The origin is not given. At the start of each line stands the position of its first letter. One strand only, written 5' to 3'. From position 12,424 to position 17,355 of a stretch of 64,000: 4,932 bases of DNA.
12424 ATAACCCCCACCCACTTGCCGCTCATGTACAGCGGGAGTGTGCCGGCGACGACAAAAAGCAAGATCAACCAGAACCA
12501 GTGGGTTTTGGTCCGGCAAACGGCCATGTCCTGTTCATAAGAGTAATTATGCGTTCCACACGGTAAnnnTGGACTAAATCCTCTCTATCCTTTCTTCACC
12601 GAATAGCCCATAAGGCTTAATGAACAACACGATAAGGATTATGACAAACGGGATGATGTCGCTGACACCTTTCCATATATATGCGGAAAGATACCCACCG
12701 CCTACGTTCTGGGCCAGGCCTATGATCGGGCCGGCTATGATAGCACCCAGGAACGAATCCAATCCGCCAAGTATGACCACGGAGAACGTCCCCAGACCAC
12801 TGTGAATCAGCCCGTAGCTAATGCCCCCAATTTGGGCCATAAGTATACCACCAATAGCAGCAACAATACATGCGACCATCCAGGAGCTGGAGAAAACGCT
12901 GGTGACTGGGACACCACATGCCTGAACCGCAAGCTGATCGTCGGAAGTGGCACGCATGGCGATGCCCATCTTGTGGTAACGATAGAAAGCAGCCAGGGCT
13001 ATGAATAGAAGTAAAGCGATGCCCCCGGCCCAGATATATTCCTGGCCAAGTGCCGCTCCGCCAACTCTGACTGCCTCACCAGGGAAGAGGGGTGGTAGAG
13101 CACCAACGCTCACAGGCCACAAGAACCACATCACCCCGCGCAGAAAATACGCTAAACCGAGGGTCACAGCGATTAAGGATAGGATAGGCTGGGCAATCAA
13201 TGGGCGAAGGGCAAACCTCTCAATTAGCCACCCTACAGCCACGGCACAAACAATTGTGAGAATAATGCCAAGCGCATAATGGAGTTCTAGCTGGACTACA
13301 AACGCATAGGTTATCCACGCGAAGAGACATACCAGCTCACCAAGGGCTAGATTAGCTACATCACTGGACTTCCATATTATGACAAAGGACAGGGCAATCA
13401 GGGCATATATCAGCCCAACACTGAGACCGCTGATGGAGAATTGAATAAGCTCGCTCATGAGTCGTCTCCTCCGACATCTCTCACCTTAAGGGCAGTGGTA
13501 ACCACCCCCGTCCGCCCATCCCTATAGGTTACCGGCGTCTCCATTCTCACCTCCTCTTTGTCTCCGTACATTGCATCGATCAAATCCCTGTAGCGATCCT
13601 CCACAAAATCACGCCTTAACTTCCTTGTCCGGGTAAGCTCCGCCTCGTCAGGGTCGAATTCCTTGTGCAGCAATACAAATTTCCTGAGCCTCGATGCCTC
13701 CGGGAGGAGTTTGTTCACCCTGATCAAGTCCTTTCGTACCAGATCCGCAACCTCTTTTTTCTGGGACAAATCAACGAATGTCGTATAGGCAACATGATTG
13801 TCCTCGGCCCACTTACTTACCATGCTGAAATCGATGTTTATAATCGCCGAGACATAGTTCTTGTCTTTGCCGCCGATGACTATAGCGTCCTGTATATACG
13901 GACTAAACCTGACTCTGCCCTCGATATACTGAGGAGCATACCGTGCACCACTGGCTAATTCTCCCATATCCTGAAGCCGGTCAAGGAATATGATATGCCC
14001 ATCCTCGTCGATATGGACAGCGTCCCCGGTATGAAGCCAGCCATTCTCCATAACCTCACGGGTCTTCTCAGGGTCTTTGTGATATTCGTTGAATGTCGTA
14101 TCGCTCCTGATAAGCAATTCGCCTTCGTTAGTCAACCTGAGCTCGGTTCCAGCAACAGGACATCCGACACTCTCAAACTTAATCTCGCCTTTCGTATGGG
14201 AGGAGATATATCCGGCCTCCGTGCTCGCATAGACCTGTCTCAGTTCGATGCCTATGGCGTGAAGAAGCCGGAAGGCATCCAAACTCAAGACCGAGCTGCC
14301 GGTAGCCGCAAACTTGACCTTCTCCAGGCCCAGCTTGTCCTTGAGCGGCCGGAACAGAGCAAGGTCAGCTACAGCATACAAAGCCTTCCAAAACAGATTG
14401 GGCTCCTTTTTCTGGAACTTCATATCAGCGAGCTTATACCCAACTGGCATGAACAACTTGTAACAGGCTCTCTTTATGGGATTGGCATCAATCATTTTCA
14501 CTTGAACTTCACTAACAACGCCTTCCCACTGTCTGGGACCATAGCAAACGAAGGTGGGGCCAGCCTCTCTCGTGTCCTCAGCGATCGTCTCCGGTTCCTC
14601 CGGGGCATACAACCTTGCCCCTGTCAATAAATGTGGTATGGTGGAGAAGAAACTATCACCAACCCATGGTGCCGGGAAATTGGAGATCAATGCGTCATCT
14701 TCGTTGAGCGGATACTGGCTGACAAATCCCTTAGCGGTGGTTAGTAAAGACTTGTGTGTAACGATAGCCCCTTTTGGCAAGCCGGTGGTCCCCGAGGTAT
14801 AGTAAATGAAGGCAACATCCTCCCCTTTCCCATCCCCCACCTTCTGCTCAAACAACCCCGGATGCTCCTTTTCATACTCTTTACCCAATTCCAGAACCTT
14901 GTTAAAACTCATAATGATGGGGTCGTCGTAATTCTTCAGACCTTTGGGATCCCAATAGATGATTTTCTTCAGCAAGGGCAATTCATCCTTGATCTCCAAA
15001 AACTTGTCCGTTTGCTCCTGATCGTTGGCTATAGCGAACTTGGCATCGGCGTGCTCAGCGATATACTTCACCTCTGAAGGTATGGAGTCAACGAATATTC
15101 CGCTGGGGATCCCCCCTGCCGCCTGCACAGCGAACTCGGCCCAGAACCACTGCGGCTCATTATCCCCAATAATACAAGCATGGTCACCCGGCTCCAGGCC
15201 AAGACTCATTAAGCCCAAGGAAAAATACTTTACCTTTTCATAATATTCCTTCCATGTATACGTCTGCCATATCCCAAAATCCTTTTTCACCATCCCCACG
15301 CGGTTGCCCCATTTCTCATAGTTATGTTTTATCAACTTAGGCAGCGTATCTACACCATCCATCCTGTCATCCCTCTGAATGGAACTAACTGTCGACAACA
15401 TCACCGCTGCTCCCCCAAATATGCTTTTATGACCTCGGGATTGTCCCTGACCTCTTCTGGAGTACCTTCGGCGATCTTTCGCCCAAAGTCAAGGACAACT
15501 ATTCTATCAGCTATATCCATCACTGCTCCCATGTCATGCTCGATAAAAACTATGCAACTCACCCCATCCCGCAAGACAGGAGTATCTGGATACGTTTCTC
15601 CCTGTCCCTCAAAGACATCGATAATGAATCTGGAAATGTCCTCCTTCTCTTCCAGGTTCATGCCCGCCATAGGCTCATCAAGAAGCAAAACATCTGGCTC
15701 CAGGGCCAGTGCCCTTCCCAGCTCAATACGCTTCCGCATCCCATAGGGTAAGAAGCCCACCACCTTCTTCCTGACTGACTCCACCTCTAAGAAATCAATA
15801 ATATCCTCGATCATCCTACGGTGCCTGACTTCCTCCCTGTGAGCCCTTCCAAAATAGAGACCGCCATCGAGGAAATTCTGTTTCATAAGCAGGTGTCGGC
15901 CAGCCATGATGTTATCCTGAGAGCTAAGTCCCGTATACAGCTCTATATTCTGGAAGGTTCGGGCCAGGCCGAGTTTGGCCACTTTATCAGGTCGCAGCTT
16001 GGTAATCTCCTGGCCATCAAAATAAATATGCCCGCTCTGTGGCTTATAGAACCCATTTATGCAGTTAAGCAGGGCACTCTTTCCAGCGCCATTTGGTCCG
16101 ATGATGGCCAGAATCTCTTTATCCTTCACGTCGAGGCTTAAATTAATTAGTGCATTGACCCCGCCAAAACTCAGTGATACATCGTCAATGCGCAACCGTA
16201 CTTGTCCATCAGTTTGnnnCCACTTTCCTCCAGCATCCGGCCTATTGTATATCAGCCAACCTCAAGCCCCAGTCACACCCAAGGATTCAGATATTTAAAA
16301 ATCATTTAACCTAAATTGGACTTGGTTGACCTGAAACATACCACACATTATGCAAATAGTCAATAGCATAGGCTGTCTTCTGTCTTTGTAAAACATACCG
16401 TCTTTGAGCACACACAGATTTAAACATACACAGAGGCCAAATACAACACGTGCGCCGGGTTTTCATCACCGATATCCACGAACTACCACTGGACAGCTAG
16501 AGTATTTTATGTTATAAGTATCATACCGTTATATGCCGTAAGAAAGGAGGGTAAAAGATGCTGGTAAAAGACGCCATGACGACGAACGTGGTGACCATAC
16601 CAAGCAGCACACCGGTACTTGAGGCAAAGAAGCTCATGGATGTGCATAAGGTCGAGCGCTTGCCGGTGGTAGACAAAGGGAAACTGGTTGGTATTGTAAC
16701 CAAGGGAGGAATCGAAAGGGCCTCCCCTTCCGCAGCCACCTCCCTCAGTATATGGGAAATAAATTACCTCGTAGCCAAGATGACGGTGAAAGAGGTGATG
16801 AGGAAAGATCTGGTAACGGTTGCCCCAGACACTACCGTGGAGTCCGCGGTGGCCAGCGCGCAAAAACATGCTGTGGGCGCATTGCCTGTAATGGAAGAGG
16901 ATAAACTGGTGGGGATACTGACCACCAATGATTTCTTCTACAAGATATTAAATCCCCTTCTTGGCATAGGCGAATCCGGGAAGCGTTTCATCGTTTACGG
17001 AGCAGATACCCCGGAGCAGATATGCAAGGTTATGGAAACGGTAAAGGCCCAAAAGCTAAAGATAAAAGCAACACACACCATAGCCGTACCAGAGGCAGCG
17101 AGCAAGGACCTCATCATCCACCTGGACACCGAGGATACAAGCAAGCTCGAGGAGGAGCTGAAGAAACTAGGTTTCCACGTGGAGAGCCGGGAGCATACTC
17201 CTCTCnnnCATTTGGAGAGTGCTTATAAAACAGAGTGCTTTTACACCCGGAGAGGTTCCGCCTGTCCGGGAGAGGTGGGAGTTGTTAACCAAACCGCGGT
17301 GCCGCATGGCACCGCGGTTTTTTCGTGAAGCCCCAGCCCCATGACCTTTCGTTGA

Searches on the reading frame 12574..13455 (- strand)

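Call 39: search_protein_families(library=pfam, proteins=[window:12574-13455:-], max_evalue=0.00001)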
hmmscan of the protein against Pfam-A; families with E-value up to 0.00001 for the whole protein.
window:12574-13455:- (293 aa): 1 family
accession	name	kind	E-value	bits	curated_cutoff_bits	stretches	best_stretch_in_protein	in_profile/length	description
PF02653.21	BPD_transp_2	-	3.6e-25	89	26.8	1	9-277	4-269/269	Branched-chain amino acid transport system / permease component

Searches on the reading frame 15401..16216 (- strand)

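Call 42: search_protein_families(library=pfam, proteins=[window:15401-16216:-], max_evalue=0.00001)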
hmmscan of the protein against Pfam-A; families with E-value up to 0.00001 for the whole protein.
window:15401-16216:- (271 aa): 2 families
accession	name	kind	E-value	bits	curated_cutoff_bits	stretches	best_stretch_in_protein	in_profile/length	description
PF00005.33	ABC_tran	-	1.1e-28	100.9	25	1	25-184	3-137/137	ABC transporter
PF12399.14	BCA_ABC_TP_C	-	1.9e-14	53.4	25.5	1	246-269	1-24/27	Branched-chain amino acid ATP-binding cassette transporter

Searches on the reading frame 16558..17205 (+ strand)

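Call 11: search_protein_families(library=pfam, proteins=[window:16558-17205:+], max_evalue=0.0001)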
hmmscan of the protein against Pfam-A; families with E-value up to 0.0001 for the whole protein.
window:16558-17205:+ (216 aa): 1 family
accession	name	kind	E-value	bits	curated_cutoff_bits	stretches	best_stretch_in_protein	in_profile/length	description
PF00571.33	CBS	-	5.3e-30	104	24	2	3-52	1-51/57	CBS domain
